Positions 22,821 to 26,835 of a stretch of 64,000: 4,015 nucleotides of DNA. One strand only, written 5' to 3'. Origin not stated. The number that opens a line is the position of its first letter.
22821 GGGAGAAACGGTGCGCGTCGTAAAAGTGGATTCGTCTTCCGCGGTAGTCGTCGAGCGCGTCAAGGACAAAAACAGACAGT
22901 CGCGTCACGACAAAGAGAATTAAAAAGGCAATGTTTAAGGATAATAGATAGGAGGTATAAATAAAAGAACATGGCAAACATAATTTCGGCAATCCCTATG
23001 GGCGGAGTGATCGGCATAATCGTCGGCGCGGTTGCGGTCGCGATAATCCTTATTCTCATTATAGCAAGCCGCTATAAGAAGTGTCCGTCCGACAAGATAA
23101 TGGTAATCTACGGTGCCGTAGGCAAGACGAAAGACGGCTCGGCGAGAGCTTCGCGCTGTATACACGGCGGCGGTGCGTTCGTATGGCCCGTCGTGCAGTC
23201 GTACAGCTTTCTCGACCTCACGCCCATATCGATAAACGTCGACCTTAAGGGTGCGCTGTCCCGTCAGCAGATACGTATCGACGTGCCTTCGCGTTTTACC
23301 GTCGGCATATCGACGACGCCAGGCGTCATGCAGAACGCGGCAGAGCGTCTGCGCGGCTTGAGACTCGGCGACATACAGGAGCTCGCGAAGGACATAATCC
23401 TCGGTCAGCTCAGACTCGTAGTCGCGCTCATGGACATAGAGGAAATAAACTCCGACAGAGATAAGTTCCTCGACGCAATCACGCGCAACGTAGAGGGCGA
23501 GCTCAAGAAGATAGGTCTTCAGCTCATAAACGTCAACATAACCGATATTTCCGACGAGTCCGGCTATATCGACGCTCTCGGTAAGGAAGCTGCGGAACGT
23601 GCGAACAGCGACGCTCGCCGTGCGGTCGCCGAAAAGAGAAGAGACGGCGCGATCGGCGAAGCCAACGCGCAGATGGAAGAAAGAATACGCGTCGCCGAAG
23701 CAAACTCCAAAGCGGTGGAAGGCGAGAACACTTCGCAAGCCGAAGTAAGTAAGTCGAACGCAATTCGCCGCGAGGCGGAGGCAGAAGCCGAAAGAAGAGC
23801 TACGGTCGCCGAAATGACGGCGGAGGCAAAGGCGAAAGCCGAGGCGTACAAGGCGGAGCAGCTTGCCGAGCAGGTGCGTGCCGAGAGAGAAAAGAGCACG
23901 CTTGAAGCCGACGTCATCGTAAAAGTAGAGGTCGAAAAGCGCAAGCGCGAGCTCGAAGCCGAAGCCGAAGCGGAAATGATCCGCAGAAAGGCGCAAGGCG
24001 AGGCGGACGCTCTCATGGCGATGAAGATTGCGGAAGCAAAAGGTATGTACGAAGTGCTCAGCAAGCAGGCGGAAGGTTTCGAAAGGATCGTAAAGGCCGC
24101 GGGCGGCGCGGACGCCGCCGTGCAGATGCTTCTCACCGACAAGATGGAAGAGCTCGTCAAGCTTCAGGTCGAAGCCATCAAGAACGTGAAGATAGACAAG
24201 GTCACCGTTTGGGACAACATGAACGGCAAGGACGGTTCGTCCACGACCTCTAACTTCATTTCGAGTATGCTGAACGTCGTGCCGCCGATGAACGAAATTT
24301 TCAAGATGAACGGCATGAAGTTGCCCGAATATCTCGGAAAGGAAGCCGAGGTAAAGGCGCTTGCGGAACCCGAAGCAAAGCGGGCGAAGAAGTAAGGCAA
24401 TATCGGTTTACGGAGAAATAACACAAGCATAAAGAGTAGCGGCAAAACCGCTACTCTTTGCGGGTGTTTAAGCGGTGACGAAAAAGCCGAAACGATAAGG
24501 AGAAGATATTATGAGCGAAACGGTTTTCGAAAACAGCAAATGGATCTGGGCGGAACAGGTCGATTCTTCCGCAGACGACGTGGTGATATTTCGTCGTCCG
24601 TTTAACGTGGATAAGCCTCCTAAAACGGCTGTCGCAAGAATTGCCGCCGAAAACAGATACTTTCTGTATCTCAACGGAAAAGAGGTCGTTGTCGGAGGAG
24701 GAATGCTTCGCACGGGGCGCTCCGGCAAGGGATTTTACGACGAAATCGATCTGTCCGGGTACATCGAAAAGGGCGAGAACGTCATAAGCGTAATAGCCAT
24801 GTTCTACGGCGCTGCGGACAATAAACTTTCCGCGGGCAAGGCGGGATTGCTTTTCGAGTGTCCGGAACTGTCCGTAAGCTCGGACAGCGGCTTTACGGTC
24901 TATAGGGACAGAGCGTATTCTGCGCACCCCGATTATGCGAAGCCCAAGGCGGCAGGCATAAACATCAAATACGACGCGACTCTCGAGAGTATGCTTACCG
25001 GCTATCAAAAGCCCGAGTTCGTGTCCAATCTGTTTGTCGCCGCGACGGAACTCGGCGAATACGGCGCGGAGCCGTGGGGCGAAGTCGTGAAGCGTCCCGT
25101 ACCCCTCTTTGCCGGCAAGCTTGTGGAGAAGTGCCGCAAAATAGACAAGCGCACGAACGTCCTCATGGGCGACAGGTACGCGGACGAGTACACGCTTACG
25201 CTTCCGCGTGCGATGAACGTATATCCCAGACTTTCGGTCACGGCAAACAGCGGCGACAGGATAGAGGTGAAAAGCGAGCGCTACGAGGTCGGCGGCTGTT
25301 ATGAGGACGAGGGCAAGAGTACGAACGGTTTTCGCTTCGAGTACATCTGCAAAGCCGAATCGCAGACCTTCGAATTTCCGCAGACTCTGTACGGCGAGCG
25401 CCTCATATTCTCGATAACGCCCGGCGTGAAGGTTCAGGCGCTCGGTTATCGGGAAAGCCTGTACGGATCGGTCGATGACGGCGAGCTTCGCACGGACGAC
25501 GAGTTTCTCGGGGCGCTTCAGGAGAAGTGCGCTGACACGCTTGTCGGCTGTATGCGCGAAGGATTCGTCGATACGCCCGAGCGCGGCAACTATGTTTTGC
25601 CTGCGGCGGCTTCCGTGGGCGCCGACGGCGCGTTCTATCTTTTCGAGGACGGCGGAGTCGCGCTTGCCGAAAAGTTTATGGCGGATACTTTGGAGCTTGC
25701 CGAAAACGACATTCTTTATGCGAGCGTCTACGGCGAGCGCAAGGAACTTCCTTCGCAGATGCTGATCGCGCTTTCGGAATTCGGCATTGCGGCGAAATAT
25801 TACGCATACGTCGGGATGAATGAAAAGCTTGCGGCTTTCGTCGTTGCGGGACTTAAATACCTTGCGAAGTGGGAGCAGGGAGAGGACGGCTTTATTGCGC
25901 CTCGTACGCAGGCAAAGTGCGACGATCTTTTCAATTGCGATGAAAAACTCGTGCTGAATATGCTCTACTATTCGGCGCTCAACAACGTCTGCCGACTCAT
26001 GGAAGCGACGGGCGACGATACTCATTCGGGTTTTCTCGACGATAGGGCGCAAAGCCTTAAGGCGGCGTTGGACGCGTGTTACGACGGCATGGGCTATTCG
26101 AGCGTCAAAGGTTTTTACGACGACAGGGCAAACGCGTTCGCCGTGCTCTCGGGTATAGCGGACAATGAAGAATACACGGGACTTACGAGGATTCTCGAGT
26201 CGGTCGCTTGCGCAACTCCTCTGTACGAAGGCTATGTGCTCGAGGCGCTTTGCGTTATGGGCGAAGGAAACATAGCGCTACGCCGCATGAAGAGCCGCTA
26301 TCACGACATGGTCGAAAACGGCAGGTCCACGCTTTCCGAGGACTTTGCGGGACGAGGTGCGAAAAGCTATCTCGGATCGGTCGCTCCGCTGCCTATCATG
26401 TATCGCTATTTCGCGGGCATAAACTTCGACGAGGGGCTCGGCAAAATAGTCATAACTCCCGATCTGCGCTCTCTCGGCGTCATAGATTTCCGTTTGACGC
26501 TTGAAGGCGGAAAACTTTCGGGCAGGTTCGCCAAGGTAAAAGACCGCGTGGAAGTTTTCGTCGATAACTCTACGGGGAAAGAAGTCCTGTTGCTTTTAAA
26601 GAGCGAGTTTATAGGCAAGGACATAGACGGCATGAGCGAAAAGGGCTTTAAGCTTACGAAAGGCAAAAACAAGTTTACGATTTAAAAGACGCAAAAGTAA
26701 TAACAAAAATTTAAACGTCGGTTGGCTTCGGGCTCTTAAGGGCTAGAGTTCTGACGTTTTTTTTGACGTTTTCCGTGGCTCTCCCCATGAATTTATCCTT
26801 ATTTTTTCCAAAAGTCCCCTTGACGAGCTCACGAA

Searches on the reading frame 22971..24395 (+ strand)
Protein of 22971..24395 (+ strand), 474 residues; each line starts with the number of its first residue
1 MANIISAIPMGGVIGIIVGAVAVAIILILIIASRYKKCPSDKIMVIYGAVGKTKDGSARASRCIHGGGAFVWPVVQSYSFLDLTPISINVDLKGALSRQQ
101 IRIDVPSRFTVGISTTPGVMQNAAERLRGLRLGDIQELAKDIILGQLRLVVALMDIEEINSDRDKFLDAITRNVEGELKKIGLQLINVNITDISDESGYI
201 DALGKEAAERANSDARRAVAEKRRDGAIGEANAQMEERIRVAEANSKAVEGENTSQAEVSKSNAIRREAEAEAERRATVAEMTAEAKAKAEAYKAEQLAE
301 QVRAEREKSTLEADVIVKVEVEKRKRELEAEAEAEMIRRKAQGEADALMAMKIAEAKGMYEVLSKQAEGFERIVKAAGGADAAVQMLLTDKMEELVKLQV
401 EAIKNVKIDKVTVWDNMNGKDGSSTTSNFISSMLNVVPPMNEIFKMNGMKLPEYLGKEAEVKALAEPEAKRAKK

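Call 4: search_protein_families(library=pfam, proteins=[window:22971-24395:+], max_evalue=0.01)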
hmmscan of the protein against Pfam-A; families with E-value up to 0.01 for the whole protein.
window:22971-24395:+ (474 aa): 1 family
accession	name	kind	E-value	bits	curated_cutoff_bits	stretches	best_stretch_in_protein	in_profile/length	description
PF01145.31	Band_7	-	1.1e-26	94.4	23.6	1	42-222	7-174/176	SPFH domain / Band 7 family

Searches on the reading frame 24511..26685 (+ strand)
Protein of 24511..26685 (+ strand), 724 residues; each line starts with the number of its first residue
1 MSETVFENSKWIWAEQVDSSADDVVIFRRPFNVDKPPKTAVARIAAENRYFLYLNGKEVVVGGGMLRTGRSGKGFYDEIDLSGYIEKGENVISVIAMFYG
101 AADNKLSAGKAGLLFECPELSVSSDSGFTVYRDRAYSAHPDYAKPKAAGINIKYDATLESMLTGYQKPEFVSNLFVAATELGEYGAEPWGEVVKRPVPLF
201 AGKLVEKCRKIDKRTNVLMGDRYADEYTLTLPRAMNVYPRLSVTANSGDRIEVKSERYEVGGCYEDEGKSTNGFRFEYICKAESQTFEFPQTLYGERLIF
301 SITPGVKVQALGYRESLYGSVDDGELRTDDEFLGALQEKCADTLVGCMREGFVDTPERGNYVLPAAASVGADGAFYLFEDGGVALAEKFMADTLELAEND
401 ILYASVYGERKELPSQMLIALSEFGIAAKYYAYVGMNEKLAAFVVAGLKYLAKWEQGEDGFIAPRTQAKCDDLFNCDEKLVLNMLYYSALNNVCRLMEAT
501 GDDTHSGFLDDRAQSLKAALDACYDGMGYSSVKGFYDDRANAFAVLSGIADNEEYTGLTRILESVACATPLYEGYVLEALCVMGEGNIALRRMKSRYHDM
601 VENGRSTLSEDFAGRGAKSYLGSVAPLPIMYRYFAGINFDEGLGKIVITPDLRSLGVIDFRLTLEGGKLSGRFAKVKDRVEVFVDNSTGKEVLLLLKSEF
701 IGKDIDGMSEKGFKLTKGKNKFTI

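Call 5: search_protein_families(library=ncbifam, proteins=[window:24511-26685:+], max_evalue=0.01)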
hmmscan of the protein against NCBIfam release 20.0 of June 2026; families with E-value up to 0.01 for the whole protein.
window:24511-26685:+ (724 aa): 1 family
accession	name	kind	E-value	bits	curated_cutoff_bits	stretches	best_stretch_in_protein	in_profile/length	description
NF041573.1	rhamnosid_Stmyc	equivalog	4e-05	21.6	1720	1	5-198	133-300/1028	alpha-L-rhamnosidase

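Call 51: search_protein_families(library=pfam, proteins=[window:24511-26685:+], max_evalue=0.0001)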
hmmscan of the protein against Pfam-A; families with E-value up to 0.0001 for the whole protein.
window:24511-26685:+ (724 aa): 0 families
